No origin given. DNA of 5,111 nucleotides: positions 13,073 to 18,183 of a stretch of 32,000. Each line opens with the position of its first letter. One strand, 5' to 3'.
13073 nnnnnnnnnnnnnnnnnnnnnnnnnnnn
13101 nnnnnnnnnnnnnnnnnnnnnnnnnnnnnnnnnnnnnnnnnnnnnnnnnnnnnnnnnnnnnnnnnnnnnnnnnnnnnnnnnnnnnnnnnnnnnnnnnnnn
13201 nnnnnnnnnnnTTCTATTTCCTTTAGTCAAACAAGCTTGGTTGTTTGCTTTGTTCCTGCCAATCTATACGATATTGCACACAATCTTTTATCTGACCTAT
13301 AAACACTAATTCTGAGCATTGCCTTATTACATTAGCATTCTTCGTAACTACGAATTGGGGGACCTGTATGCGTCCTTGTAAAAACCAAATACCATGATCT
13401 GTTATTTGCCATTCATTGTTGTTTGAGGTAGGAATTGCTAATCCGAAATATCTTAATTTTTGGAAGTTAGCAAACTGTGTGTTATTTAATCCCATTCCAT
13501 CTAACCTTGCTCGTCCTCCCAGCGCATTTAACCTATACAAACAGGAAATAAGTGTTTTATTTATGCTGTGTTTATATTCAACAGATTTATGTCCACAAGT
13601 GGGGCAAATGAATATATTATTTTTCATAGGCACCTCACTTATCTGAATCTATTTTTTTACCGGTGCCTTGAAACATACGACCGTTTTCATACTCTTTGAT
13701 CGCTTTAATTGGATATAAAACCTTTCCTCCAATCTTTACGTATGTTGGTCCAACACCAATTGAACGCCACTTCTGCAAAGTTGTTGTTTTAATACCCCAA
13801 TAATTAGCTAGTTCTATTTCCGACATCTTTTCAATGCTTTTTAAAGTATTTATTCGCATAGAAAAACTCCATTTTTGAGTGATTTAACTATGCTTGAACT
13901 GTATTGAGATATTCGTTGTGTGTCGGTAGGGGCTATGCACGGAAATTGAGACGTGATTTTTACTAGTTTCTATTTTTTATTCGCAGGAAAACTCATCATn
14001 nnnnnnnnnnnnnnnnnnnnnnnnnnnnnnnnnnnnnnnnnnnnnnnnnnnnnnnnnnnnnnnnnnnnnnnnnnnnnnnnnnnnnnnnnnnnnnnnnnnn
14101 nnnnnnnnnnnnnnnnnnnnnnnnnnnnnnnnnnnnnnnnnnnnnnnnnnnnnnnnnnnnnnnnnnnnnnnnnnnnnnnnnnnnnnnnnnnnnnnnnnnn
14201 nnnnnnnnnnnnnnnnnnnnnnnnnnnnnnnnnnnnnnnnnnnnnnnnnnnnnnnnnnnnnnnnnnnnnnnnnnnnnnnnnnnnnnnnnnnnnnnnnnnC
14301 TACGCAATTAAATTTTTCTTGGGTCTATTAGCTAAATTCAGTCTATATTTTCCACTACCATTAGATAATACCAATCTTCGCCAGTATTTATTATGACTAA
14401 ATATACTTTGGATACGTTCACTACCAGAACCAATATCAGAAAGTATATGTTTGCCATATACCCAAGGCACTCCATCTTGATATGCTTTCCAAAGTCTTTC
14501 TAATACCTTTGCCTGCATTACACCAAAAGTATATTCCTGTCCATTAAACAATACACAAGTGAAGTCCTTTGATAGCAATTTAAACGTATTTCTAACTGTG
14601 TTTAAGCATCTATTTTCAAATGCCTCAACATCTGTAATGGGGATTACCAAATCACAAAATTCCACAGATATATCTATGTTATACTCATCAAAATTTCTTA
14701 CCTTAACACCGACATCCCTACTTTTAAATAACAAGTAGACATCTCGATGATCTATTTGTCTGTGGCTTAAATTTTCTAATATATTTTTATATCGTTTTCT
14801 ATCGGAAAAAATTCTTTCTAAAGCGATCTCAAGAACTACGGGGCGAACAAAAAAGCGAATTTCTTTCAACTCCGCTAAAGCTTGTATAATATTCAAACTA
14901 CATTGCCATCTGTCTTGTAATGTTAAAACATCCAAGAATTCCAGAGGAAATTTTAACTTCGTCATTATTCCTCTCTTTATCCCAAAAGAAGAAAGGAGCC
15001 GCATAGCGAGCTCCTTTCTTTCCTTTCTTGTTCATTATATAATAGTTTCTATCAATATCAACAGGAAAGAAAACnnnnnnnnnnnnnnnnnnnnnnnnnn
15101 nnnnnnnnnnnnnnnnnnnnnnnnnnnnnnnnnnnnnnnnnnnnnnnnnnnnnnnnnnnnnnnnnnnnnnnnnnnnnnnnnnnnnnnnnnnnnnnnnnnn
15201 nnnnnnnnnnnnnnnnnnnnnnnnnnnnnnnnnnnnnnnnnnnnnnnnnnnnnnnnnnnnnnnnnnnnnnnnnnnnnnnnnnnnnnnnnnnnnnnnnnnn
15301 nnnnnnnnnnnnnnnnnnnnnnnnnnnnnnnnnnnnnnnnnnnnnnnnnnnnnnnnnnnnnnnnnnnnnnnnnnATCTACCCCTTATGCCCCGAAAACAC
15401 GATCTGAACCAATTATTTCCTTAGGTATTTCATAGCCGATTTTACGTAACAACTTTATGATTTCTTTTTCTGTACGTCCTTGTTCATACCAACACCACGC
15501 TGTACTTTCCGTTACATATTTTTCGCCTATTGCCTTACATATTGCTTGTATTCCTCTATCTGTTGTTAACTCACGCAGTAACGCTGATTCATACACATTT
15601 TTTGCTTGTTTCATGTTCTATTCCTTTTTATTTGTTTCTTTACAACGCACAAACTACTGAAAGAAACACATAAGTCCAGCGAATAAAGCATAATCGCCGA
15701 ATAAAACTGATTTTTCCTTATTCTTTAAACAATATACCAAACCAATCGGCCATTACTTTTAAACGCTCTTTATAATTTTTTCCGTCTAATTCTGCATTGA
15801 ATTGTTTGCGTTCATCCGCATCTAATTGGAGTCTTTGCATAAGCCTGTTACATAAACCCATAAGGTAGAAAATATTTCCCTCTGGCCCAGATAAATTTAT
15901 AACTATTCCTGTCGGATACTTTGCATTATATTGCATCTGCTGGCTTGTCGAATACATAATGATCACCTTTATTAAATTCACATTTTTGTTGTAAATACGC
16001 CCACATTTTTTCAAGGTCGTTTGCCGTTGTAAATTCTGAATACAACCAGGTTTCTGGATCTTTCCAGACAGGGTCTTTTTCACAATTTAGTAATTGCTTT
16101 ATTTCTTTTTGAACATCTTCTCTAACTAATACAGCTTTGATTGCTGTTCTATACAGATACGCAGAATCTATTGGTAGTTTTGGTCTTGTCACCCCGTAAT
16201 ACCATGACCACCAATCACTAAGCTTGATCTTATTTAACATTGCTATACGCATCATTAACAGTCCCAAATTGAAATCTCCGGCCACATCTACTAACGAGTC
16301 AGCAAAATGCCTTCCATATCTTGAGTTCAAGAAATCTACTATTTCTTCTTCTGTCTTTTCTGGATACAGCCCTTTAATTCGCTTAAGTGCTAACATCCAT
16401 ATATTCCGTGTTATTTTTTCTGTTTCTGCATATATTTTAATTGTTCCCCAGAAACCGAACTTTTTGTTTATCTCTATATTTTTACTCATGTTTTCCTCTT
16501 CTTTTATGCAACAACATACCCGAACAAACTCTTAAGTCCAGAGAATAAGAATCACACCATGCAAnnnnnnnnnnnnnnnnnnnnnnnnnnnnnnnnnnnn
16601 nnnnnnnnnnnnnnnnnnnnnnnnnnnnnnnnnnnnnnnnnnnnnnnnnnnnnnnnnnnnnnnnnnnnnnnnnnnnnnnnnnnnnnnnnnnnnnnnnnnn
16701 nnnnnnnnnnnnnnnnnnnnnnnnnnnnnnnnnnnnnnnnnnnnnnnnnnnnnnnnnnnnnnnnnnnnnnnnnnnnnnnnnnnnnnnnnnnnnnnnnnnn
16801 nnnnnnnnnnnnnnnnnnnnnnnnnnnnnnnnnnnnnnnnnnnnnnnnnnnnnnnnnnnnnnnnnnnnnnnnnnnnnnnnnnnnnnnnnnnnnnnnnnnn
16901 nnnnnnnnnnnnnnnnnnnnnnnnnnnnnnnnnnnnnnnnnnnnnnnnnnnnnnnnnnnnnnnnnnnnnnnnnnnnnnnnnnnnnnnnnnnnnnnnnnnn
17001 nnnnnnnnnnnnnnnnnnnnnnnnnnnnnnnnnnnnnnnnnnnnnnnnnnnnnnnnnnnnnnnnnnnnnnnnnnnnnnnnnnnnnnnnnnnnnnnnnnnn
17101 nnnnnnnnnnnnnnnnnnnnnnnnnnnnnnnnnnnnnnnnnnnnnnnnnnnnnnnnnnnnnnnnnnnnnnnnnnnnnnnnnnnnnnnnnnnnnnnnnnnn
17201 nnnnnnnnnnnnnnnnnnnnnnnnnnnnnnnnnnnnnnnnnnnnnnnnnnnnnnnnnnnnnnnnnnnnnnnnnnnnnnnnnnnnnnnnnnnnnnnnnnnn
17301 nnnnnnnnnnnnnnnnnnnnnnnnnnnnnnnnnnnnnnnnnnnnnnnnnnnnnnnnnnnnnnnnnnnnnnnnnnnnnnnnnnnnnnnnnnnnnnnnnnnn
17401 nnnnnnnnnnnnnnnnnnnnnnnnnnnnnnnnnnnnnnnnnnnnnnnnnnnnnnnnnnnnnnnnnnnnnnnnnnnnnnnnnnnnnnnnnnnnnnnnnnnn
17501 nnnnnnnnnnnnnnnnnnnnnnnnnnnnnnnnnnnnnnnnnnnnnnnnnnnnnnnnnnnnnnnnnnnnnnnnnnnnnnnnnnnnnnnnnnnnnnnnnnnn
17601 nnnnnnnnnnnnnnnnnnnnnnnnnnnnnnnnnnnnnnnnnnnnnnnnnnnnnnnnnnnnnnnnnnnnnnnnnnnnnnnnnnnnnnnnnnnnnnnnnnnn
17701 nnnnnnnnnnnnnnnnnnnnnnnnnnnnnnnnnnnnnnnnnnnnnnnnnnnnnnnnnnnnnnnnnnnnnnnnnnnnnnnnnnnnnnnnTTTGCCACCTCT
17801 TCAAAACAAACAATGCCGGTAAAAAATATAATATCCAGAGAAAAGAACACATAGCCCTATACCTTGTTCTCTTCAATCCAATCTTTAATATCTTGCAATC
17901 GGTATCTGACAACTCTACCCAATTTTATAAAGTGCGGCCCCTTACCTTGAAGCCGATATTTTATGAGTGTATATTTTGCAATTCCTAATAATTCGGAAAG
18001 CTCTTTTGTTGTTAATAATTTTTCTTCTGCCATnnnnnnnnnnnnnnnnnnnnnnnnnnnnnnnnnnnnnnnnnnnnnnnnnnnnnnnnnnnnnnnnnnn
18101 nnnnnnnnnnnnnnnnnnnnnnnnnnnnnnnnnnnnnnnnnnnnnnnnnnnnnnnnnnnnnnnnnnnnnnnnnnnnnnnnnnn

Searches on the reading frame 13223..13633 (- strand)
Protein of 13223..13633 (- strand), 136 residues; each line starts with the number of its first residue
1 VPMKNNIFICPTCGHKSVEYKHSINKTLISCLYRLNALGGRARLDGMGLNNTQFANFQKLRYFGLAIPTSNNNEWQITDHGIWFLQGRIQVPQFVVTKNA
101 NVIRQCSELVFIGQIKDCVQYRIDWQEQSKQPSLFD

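Call 13: search_protein_families(library=pfam, proteins=[window:13223-13633:-], max_evalue=0.01)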
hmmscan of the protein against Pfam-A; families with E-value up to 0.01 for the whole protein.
window:13223-13633:- (136 aa): 0 families

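Call 36: search_protein_families(library=phrogs, proteins=[window:13223-13633:-], max_evalue=0.01)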
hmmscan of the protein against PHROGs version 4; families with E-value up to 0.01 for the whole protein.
window:13223-13633:- (136 aa): 2 families
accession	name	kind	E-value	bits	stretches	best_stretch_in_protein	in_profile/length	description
phrog_13837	-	unknown function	3.1e-13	50.7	1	20-119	4-103/110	-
phrog_2693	-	unknown function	6.2e-07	30.1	1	9-106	30-132/158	-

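Call 48: search_protein_families(library=ncbifam, proteins=[window:13223-13633:-], max_evalue=0.1)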
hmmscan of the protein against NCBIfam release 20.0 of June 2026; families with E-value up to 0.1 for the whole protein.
window:13223-13633:- (136 aa): 2 families
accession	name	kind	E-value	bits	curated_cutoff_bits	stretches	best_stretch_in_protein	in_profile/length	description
NF011482.0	PRK14892.1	equivalog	0.005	16.7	109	1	6-31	20-45/101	putative transcription elongation factor Elf1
NF047912.1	ECs_2282_CxxC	subfamily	0.019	14.8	37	1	8-31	3-30/60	ECs_2282 family putative zinc-binding protein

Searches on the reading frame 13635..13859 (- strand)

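Call 36: search_protein_families(library=phrogs, proteins=[window:13635-13859:-], max_evalue=0.01)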
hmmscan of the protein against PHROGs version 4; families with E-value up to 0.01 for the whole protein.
window:13635-13859:- (74 aa): 2 families
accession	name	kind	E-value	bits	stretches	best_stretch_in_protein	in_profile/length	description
phrog_66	-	integration and excision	2.6e-05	25.1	1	10-66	92-148/412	excisionase and transcriptional regulator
phrog_668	-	DNA, RNA and nucleotide metabolism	0.0032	18.2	1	10-57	62-109/181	HTH DNA binding protein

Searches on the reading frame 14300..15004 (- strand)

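Call 12: search_protein_families(library=pfam, proteins=[window:14300-15004:-], max_evalue=0.01)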
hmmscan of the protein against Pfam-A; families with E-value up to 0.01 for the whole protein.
window:14300-15004:- (234 aa): 0 families

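Call 36: search_protein_families(library=phrogs, proteins=[window:14300-15004:-], max_evalue=0.01)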
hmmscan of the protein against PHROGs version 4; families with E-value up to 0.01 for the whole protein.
window:14300-15004:- (234 aa): 1 family
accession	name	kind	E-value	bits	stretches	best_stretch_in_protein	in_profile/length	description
phrog_27710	-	unknown function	0.0012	20.3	1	44-109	27-91/137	-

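Call 48: search_protein_families(library=ncbifam, proteins=[window:14300-15004:-], max_evalue=0.1)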
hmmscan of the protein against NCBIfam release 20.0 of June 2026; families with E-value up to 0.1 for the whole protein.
window:14300-15004:- (234 aa): 0 families

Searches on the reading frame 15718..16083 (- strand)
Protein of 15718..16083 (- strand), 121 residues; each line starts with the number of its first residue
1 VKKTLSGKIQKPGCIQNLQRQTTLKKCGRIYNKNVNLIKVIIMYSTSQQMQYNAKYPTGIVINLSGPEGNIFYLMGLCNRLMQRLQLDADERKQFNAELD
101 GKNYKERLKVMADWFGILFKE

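Call 12: search_protein_families(library=pfam, proteins=[window:15718-16083:-], max_evalue=0.01)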
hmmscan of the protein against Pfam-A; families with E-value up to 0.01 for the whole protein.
window:15718-16083:- (121 aa): 1 family
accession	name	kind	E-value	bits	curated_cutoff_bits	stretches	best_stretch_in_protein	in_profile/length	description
PF12451.13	VPS11_C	-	0.0072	16.9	25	0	85-116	11-40/45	Vacuolar protein sorting protein 11 C terminal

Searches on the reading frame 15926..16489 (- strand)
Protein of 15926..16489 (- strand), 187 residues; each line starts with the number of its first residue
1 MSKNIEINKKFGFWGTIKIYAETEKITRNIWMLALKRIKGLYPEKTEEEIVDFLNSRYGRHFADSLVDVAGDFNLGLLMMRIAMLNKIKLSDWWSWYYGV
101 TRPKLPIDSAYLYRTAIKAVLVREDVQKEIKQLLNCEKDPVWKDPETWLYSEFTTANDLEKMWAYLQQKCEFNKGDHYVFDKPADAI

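Call 12: search_protein_families(library=pfam, proteins=[window:15926-16489:-], max_evalue=0.01)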
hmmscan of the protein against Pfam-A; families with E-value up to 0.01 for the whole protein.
window:15926-16489:- (187 aa): 0 families

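Call 36: search_protein_families(library=phrogs, proteins=[window:15926-16489:-], max_evalue=0.01)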
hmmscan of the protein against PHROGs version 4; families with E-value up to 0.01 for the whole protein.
window:15926-16489:- (187 aa): 1 family
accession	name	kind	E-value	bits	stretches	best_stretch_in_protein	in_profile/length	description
phrog_8020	-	unknown function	3.5e-14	54.1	1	8-67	10-67/122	-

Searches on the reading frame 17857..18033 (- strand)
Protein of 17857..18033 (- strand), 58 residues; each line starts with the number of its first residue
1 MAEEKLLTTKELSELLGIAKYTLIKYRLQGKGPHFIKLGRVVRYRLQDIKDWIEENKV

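Call 10: search_protein_families(library=pfam, proteins=[window:17857-18033:-], max_evalue=0.01)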
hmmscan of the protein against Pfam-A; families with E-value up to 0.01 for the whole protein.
window:17857-18033:- (58 aa): 2 families
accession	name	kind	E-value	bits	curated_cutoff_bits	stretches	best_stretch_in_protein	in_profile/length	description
PF12728.13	HTH_17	-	3.3e-13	50.1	27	1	6-56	1-50/51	Helix-turn-helix domain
PF00376.29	MerR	-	0.00057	20.1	28.2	1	8-34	1-27/38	MerR family regulatory protein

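Call 48: search_protein_families(library=ncbifam, proteins=[window:17857-18033:-], max_evalue=0.1)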
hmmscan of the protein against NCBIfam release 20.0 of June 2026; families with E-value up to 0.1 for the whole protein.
window:17857-18033:- (58 aa): 2 families
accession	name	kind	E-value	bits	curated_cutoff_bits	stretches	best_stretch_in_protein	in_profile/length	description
NF047737.1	antiphage_MADS1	equivalog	5.2e-06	26.6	80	1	4-53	1-49/49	methylation-associated defense system helix-turn-helix domain-containing protein MAD1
TIGR01764.1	excise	domain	4.1e-05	23.8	28.8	1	6-54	1-48/49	excisionase family DNA-binding protein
